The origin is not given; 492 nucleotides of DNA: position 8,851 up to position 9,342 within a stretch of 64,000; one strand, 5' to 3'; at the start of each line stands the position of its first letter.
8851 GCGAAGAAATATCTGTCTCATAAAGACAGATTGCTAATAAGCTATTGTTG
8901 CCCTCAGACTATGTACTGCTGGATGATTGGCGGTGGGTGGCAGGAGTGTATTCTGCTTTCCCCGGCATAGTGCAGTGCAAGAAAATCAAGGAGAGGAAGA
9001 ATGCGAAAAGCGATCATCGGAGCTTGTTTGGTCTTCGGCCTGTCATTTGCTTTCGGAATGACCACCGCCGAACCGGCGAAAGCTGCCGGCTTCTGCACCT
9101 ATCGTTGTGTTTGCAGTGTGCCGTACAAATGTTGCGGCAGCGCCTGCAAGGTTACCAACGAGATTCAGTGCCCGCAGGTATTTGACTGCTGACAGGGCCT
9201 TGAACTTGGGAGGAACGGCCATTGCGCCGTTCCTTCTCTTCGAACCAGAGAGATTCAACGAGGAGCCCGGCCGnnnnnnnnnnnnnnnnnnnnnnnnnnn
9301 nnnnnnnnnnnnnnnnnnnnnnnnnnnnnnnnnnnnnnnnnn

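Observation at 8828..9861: Secreted 8-cysteine mini-protein gene with private attenuator hairpin, followed by a membrane-anchored CxxC thioredoxin-fold oxidoreductase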

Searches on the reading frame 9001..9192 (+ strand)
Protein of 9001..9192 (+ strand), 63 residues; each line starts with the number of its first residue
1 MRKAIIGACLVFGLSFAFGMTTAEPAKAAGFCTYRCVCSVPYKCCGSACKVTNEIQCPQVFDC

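Call 3: search_protein_families(library=pfam, proteins=[window:9001-9192:+], max_evalue=0.1)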
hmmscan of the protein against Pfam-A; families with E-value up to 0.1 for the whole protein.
window:9001-9192:+ (63 aa): 0 families

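Call 4: search_protein_families(library=ncbifam, proteins=[window:9001-9192:+], max_evalue=0.1)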
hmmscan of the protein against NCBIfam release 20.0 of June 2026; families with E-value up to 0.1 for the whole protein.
window:9001-9192:+ (63 aa): 0 families

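Call 6: find_homologous_proteins(query=window:9001-9192:+, max_evalue=10)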
Query window:9001-9192:+ (63 aa): 2 proteins with E <= 10 among 2 candidates.
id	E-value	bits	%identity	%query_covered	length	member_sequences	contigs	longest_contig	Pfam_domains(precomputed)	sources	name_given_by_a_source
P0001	1.3e-35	137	100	100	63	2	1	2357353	-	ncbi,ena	-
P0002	1.2e-13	68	54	100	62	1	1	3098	-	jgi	jgi:hypothetical protein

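Call 8: find_encoding_contigs(protein=P0002, flank=5000)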
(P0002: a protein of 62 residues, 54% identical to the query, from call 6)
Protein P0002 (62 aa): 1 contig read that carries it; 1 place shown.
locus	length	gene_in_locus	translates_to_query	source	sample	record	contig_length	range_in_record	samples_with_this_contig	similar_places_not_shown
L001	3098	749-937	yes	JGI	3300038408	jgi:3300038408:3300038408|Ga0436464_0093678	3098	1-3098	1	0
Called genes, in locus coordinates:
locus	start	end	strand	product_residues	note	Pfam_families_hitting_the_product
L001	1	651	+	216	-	?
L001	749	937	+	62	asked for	-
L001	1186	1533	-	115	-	PF12796:Ank_2 (weak), PF00023:Ank (faint), PF13606:Ank_3 (faint)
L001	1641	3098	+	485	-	PF00479:G6PD_N, PF02781:G6PD_C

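Call 9: find_encoding_contigs(protein=P0001, flank=3000, max_places=3)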
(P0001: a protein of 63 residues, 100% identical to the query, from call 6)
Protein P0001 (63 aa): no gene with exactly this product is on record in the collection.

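Call 12: find_related_loci(query=A1, collection=genome_contigs, flank=6000)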
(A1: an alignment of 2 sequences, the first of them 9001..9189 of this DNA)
Query A1 (63 aa) in genome_contigs; peptide patterns used: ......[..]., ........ (x = any residue, [..] = any of these).
24 stretches matched a pattern, but none encodes a relative of the query by tblastn (E <= 1e-3).

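Call 13: find_related_loci(query=A1, collection=metagenome_contigs, flank=6000)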
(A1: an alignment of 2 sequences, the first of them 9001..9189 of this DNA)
Query A1 (63 aa) in metagenome_contigs; peptide patterns used: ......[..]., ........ (x = any residue, [..] = any of these).
59 stretches matched a pattern; 1 encode a relative of the query (tblastn E <= 1e-3); 1 distinct loci.
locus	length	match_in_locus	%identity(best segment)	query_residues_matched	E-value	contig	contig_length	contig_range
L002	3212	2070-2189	55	29-63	1e-10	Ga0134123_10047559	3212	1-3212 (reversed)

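Call 32: find_homologous_proteins(query=A5, max_evalue=1)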
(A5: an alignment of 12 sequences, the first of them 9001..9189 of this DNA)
Query A5 (12 sequences) (63 aa, profile of the alignment): 223 proteins with E <= 1 among 1135 candidates; the best 120 are listed.
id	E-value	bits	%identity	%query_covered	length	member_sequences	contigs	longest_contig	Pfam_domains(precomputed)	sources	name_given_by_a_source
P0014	7.3e-28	114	52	83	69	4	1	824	-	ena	-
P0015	1.7e-27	113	45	100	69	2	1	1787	-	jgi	jgi:hypothetical protein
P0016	2.9e-27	112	47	100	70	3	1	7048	-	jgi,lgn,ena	-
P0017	4.0e-27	112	46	100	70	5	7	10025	-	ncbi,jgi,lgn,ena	-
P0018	4.9e-27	111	46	95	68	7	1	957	-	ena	-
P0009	7.0e-27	111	46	95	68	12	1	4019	-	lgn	-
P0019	7.5e-27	111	44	100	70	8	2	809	-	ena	-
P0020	8.6e-27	111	46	95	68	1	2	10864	-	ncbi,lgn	-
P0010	9.3e-27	111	46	98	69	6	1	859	-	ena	-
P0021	9.6e-27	111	44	100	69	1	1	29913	-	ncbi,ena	-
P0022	1.1e-26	110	47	95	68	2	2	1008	-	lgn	-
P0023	1.7e-26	110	44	100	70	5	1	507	-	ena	-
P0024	1.8e-26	110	44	98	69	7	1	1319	-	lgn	-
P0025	1.9e-26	110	46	83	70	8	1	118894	-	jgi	jgi:hypothetical protein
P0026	3.4e-26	109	44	100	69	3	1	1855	-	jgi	jgi:hypothetical protein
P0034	8.8e-26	107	46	98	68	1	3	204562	-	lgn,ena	-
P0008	2.2e-24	103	43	100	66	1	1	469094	-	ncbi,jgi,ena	jgi:hypothetical protein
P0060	1.3e-23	101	44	95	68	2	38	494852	-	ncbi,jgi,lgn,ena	jgi:hypothetical protein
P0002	1.6e-23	100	54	100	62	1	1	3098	-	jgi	jgi:hypothetical protein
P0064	3.2e-23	99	38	100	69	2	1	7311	-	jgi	jgi:hypothetical protein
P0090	1.0e-21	94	49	100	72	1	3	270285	-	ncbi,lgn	-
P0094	1.5e-21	94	47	100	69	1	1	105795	-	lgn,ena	-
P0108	4.7e-21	92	56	65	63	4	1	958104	-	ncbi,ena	-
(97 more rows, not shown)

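Call 34: find_encoding_contigs(protein=P0060, flank=5000, max_places=4)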
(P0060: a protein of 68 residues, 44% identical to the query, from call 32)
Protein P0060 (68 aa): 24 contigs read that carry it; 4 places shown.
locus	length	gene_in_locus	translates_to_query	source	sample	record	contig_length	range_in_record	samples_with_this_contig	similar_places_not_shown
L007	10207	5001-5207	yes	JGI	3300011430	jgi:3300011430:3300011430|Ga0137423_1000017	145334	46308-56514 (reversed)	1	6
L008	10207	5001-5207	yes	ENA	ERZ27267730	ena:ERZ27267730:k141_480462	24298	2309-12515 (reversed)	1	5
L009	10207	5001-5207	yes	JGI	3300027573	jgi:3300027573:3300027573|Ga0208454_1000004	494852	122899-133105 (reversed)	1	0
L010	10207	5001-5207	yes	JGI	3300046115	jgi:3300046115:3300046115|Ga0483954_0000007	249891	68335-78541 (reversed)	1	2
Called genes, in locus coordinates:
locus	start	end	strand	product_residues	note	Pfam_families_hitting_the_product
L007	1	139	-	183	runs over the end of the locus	PF13590:DUF4136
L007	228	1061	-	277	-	-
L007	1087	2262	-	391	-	PF13860:FlgD_ig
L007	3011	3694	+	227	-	-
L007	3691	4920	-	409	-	PF13472:Lipase_GDSL_2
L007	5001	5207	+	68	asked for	-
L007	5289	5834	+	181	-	PF00578:AhpC-TSA, PF08534:Redoxin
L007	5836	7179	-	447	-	PF13520:AA_permease_2, PF00324:AA_permease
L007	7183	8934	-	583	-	PF00082:Peptidase_S8, PF13860:FlgD_ig (weak), PF18962:Por_Secre_tail (faint)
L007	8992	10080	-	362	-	PF13527:Acetyltransf_9 (faint), PF00583:Acetyltransf_1 (weak), PF13508:Acetyltransf_7 (faint)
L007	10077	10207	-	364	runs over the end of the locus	PF01522:Polysacc_deac_1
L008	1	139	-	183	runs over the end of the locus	PF13590:DUF4136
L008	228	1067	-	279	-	-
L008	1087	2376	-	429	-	PF13860:FlgD_ig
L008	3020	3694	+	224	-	-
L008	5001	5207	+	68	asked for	-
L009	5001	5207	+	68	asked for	-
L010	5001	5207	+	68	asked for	-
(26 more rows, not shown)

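Call 35: find_encoding_contigs(protein=P0108, flank=5000, max_places=2)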
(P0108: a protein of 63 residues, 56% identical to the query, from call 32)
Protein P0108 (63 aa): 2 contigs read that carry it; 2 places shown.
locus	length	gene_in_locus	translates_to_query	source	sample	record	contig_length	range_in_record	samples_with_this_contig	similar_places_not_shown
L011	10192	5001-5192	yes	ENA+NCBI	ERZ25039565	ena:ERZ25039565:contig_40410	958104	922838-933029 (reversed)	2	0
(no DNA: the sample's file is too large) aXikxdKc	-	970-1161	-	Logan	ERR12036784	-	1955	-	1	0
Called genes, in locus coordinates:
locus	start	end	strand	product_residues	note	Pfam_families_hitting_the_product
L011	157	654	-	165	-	PF08327:AHSA1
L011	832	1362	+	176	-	PF07638:Sigma70_ECF, PF08281:Sigma70_r4_2 (weak)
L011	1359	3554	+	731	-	PF00069:Pkinase, PF07714:PK_Tyr_Ser-Thr, PF03109:ABC1, PF24885:TPR_NPHP3 (weak), PF13424:TPR_12 (weak), PF13424:TPR_12, PF24885:TPR_NPHP3, PF13424:TPR_12, +8 more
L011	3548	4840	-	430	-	-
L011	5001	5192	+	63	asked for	-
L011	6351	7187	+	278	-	PF13385:Laminin_G_3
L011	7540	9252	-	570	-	-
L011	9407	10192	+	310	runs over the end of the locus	-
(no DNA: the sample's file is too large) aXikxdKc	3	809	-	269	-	?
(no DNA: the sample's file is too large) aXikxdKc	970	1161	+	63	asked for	-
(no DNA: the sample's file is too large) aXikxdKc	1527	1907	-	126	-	-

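Call 41: find_related_loci(query=A7, collection=genome_contigs, flank=4000)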
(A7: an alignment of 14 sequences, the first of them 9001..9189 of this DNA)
Query A7 (63 aa) in genome_contigs; peptide patterns used: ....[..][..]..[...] (x = any residue, [..] = any of these).
20 stretches matched a pattern; 9 encode a relative of the query (tblastn E <= 1e-3); 9 distinct loci.
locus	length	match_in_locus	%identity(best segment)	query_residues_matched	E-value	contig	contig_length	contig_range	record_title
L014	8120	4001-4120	59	25-63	1e-10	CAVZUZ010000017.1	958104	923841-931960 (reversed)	MAG: Thermoanaerobaculaceae bacterium isolate MFD06742.bin.2.42 genome assembly, contig: contig_40410, whole genome shot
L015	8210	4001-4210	46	1-63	1e-11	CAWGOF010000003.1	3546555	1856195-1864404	MAG: uncultured Acidobacteriota bacterium isolate MFD05567.bin.2.45 genome assembly, contig: contig_8950, whole genome s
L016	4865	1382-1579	44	2-63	1e-11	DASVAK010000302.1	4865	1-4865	MAG TPA_asm: Candidatus Krumholzibacteriia bacterium isolate SMAG_U1949 k141_1571328, whole genome shotgun sequence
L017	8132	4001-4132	53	23-63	1e-9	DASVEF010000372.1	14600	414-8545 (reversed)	MAG TPA_asm: Thermoanaerobaculia bacterium isolate SMAG_U2053 k141_1769426, whole genome shotgun sequence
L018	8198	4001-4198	46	1-60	2e-9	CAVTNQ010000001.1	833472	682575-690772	MAG: Candidatus Latescibacteria bacterium isolate MFD02242.bin.1.209 genome assembly, contig: contig_24580, whole genome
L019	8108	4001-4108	58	29-60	7e-9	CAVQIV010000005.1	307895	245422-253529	MAG: Thermoanaerobaculaceae bacterium isolate MFD10043.bin.2.76 genome assembly, contig: contig_25881, whole genome shot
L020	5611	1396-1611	39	1-63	2e-8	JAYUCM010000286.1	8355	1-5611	MAG: Acidobacteriota bacterium isolate GFS_6979 GFS_6979_285, whole genome shotgun sequence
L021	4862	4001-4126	50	25-60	1e-7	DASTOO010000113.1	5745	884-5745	MAG TPA_asm: Candidatus Krumholzibacteriia bacterium isolate SMAG_U2172 k141_793857, whole genome shotgun sequence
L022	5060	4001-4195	35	2-60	2e-5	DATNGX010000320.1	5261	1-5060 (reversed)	MAG TPA_asm: Candidatus Krumholzibacteriia bacterium isolate SMAG_U11332 k141_20637, whole genome shotgun sequence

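Call 61: find_encoding_contigs(protein=P0064, flank=5000, max_places=2)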
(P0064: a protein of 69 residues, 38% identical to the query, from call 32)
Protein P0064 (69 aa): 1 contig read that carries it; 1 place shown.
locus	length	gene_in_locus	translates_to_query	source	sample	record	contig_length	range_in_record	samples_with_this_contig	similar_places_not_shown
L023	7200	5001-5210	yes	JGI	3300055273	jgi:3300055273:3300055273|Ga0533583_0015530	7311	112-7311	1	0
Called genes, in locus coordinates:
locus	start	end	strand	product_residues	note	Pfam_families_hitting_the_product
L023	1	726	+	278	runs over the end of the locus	?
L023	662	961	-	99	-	PF01541:GIY-YIG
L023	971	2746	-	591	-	PF02412:TSP_3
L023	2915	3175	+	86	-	-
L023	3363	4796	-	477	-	-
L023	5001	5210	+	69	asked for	-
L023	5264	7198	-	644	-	?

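Call 65: find_encoding_contigs(protein=P0090, flank=4000, max_places=1)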
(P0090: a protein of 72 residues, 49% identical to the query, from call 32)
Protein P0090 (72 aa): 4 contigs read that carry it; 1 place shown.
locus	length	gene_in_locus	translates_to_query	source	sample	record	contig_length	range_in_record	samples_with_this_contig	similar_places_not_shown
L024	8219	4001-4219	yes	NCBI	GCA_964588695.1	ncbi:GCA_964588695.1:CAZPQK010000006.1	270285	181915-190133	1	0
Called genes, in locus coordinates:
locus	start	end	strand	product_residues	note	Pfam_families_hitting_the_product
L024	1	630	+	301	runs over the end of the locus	PF00005:ABC_tran, PF13304:AAA_21, PF13732:DrrA1-3_C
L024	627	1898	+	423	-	PF12698:ABC2_membrane_3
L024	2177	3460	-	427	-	PF13585:CHU_C (faint), PF13860:FlgD_ig, PF18962:Por_Secre_tail (weak)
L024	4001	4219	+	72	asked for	-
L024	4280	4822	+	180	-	PF00578:AhpC-TSA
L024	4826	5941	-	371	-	PF00657:Lipase_GDSL (faint), PF13472:Lipase_GDSL_2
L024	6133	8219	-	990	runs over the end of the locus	PF00041:fn3 (faint), PF14339:DUF4394 (faint), PF13860:FlgD_ig, PF18962:Por_Secre_tail (weak)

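Call 66: find_encoding_contigs(protein=P0034, flank=4000, max_places=1)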
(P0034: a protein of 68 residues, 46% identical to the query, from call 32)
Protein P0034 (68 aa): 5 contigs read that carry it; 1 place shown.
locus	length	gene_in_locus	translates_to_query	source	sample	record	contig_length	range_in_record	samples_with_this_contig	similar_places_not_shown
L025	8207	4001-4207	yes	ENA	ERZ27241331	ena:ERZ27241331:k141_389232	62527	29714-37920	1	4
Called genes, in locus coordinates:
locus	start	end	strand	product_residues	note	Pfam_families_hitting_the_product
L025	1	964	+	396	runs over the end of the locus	-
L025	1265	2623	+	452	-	-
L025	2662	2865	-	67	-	-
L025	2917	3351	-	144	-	PF13581:HATPase_c_2, PF02518:HATPase_c (weak)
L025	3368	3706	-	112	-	PF01740:STAS, PF13466:STAS_2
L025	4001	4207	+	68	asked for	-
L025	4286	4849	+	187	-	PF00578:AhpC-TSA, PF08534:Redoxin (weak)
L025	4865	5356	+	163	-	PF03449:GreA_GreB_N, PF01272:GreA_GreB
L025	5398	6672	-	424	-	-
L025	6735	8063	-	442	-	PF13472:Lipase_GDSL_2 (weak)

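Call 67: find_encoding_contigs(protein=P0094, flank=4000, max_places=1)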
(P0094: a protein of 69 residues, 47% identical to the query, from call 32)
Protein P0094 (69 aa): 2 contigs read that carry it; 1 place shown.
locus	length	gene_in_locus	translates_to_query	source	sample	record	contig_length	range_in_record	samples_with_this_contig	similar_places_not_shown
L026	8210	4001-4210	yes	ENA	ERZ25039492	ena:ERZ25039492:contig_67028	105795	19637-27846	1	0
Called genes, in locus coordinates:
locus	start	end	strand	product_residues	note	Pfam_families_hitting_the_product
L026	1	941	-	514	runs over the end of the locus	PF16655:PhoD_N, PF09423:PhoD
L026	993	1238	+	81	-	-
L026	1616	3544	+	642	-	PF05548:Peptidase_M11 (faint), PF17957:Big_7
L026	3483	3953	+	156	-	-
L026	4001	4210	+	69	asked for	-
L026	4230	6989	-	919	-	PF00069:Pkinase, PF01636:APH (faint), PF07714:PK_Tyr_Ser-Thr, PF03109:ABC1 (weak), PF07676:PD40 (faint), PF26549:Tricorn_N (weak)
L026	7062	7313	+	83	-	-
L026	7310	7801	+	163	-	PF01850:PIN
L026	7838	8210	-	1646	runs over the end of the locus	PF02412:TSP_3 (faint), PF06283:ThuA (faint), PF07090:GATase1_like (faint)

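Call 82: search_protein_families(library=pfam, alignment_id=A6, max_evalue=1)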
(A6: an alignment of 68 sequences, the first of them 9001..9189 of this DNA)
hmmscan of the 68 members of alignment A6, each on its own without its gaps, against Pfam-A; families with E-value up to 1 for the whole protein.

A. member 1, window:9001-9189:+ (63 aa): 0 families

B. families by the number of members that match (of 68 scanned): 14 families
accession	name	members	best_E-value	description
PF06305.16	LapA_dom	10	0.067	Lipopolysaccharide assembly protein A domain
PF22002.1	MTLN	4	0.032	Mitoregulin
PF20520.3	Ac45-VOA1_TM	2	0.038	V0 complex accessory subunit Ac45/VOA1 transmembrane domain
PF09610.15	Myco_arth_vir_N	2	0.06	Mycoplasma virulence signal region (Myco_arth_vir_N)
PF16053.10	MRP-S34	1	0.024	Mitochondrial 28S ribosomal protein S34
PF12669.12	FeoB_associated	1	0.032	FeoB-associated Cys-rich membrane protein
PF23954.1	DUF7283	1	0.046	Family of unknown function (DUF7283)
PF12555.13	SteA-like_C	1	0.07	SteA-like C-terminal domain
PF01788.22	PsbJ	1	0.082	PsbJ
PF20130.4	DUF6520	1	0.083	Family of unknown function (DUF6520)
PF11021.13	DUF2613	1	0.14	Protein of unknown function (DUF2613)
PF02329.21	HDC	1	0.19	Histidine carboxylase PI chain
PF04971.17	Phage_holin_2_1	1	0.27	Bacteriophage P21 holin S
PF12729.13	4HB_MCP_1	1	0.86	Four helix bundle sensory module for signal transduction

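Call 83: search_protein_families(library=ncbifam, alignment_id=A6, max_evalue=1)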
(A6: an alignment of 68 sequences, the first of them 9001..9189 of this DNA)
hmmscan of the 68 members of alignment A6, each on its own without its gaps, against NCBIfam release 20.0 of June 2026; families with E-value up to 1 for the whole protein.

A. member 1, window:9001-9189:+ (63 aa): 0 families

B. families by the number of members that match (of 68 scanned): 16 families
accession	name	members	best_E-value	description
NF033802.1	AimP_fam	5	0.012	lysogeny pheromone AimP family peptide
TIGR04429.1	Phr_nterm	5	0.06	Phr family secreted Rap phosphatase inhibitor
NF046122.1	morpho_MmpA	2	0.062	morphogenic membrane protein MmpA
NF010228.0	PRK13682.1-3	1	0.035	hypothetical protein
NF040675.1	wall_bind_EntD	1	0.039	cell wall-binding protein EntD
NF006926.0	PRK09411.1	1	0.07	carbamate kinase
NF002722.0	PRK02565.1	1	0.089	photosystem II reaction center protein J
NF007140.0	PRK09585.1-4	1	0.094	anhydro-N-acetylmuramic acid kinase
NF007454.0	PRK10019.1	1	0.095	nickel/cobalt efflux transporter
NF004687.0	PRK06030.1-2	1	0.1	hypothetical protein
NF007769.1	PRK10455.1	1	0.15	ATP-independent periplasmic protein-refolding chaperone Spy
TIGR04155.1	cyano_PEP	1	0.17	PEP-CTERM sorting domain-containing protein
NF040677.1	wall_bind_EntC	1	0.23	cell wall-binding protein EntC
NF050142.1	PG1828_fam_lipo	1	0.29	PG1828 family lipoprotein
TIGR03365.1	Bsubt_queE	1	0.41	7-carboxy-7-deazaguanine synthase QueE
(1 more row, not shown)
